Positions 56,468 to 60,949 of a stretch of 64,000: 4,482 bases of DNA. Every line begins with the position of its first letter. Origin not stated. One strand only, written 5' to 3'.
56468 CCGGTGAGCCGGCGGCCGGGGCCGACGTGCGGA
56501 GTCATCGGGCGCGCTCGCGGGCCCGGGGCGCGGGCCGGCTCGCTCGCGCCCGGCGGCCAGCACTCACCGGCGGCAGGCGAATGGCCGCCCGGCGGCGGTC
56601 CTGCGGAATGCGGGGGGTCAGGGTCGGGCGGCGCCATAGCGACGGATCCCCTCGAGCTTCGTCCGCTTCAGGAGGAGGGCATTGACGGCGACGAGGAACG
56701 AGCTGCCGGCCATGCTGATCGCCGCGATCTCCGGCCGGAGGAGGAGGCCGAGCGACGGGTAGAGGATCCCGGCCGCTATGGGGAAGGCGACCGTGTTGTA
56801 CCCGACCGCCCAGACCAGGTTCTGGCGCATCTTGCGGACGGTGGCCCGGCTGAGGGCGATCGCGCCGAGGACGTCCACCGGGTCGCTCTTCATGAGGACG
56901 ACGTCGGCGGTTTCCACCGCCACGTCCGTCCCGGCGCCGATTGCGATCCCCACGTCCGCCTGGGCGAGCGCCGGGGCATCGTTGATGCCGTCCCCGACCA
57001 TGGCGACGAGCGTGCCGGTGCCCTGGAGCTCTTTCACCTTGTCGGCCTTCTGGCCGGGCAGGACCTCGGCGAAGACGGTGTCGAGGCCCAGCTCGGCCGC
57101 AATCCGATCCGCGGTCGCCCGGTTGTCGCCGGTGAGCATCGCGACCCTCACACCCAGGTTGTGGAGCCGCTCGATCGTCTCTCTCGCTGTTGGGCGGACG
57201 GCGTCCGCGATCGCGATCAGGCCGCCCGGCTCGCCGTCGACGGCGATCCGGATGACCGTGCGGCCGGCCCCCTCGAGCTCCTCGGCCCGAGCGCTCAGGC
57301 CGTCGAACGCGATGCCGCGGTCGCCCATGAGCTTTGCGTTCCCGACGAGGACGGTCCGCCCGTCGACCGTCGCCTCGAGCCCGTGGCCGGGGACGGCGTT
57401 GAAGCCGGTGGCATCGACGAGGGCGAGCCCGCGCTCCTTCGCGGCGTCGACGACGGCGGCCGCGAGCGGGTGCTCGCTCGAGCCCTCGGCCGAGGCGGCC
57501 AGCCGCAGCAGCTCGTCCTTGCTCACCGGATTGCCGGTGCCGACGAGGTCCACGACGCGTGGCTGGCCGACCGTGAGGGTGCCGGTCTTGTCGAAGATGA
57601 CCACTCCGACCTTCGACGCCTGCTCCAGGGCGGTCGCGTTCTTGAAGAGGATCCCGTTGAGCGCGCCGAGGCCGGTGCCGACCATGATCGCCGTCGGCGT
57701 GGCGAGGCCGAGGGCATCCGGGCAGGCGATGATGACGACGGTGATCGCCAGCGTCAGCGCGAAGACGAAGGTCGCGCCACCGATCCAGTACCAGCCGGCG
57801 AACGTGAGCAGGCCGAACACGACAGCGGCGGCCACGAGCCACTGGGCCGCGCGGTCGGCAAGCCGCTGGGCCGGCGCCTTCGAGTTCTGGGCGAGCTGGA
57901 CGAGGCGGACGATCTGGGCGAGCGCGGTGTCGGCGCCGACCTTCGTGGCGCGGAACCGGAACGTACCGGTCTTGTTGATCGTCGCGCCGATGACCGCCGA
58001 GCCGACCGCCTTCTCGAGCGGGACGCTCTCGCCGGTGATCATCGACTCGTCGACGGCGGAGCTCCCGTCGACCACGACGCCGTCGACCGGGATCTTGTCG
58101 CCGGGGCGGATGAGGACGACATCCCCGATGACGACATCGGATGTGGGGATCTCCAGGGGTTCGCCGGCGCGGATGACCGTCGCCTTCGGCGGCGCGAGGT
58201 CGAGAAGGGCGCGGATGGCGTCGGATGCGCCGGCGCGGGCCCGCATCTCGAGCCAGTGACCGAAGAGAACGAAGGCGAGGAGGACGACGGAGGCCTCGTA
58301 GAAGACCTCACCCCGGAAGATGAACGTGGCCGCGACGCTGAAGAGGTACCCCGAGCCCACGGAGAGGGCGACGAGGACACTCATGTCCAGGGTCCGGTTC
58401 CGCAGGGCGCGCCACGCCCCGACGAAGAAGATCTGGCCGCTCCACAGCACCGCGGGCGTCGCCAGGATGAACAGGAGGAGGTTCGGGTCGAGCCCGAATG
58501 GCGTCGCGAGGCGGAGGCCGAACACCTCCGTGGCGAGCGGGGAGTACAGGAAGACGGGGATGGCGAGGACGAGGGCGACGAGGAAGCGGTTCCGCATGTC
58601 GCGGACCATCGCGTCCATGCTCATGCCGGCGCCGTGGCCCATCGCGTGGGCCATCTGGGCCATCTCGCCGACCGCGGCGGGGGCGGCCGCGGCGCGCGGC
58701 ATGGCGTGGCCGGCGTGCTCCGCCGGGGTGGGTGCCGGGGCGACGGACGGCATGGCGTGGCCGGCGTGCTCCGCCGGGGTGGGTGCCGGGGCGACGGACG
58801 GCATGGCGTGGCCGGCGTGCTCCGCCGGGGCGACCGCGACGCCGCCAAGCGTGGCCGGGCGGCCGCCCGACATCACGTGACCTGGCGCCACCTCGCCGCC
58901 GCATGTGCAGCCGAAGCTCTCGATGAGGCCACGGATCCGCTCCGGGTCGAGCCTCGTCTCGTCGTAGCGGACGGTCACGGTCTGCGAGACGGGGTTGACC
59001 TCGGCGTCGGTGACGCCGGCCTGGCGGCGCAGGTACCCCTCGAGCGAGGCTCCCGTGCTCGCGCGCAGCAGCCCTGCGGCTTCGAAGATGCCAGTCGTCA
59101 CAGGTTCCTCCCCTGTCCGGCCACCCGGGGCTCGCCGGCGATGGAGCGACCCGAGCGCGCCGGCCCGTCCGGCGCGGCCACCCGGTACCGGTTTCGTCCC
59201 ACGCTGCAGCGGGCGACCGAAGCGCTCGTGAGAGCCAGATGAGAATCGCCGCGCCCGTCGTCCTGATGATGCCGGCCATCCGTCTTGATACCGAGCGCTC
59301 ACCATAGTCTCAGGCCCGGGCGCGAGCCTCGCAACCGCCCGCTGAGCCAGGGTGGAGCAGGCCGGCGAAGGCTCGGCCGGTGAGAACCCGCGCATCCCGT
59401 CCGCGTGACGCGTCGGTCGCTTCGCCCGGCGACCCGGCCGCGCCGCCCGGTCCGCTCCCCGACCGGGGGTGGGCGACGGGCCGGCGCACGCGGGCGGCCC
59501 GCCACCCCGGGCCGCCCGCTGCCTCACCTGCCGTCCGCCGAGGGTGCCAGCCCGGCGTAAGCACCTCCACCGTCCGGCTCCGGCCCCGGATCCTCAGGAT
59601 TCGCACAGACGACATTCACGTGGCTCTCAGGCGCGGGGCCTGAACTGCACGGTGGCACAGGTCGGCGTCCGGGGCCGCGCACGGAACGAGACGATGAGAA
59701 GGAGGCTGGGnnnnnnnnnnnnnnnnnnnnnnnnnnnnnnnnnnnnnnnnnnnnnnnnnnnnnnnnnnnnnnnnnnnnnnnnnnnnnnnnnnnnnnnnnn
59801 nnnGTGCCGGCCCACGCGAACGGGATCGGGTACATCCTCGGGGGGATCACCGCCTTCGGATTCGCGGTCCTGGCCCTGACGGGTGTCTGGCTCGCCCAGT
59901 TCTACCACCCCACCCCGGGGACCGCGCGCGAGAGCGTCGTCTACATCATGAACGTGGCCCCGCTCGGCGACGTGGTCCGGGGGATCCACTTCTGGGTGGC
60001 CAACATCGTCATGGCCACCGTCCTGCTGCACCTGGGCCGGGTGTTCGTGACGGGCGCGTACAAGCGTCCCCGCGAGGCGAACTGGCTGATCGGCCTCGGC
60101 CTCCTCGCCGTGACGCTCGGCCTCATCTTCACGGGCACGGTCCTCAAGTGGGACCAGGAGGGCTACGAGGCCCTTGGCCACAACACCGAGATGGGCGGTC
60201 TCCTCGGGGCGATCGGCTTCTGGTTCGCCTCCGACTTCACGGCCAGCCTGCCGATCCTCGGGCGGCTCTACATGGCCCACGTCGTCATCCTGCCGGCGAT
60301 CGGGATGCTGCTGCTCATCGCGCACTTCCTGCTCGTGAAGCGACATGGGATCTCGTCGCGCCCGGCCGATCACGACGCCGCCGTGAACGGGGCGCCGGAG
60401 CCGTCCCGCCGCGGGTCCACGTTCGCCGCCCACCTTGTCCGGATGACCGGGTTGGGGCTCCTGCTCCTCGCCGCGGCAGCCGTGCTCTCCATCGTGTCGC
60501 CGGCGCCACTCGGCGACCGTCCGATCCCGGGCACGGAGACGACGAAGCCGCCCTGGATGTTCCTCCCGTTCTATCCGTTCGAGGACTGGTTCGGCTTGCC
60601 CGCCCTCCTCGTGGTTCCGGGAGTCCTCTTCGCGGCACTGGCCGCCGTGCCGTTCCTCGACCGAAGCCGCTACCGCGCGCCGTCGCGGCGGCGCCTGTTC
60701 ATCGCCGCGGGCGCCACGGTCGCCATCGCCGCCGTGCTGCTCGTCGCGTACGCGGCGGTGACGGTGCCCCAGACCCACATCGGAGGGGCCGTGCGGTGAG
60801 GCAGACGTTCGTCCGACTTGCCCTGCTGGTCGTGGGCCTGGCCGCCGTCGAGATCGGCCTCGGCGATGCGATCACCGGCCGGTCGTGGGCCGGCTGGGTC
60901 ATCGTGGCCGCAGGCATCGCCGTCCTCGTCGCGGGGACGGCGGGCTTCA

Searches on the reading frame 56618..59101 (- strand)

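Call 47: search_protein_families(library=pfam, max_evalue=0.001, proteins=[window:56618-59101:-])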
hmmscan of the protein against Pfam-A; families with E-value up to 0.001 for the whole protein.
window:56618-59101:- (827 aa): 5 families
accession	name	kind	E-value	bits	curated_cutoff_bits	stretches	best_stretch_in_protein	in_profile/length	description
PF00122.25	E1-E2_ATPase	-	3e-55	187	28.1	1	302-478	2-177/181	E1-E2 ATPase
PF00702.32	Hydrolase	-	5.3e-38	131.8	26.4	1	500-716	3-191/191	haloacid dehalogenase-like hydrolase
PF12710.13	HAD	-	1.7e-06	29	27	1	634-712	85-188/189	haloacid dehalogenase-like hydrolase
PF08282.18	Hydrolase_3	-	6.1e-06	26.6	20.9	0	694-738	201-245/255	haloacid dehalogenase-like hydrolase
PF00403.32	HMA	-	2.7e-05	24.9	24.8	1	26-64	22-60/62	Heavy-metal-associated domain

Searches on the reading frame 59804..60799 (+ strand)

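Call 47: search_protein_families(library=pfam, max_evalue=0.001, proteins=[window:59804-60799:+])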
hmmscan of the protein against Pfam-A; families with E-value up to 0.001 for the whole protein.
window:59804-60799:+ (331 aa): 2 families
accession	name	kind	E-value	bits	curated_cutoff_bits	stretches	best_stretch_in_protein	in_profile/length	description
PF13631.11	Cytochrom_B_N_2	-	2.4e-29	102.9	27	1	68-237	2-167/169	Cytochrome b(N-terminal)/b6/petB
PF00033.24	Cytochrome_B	-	7.1e-25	88.4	27.2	1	8-181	12-188/189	Cytochrome b/b6/petB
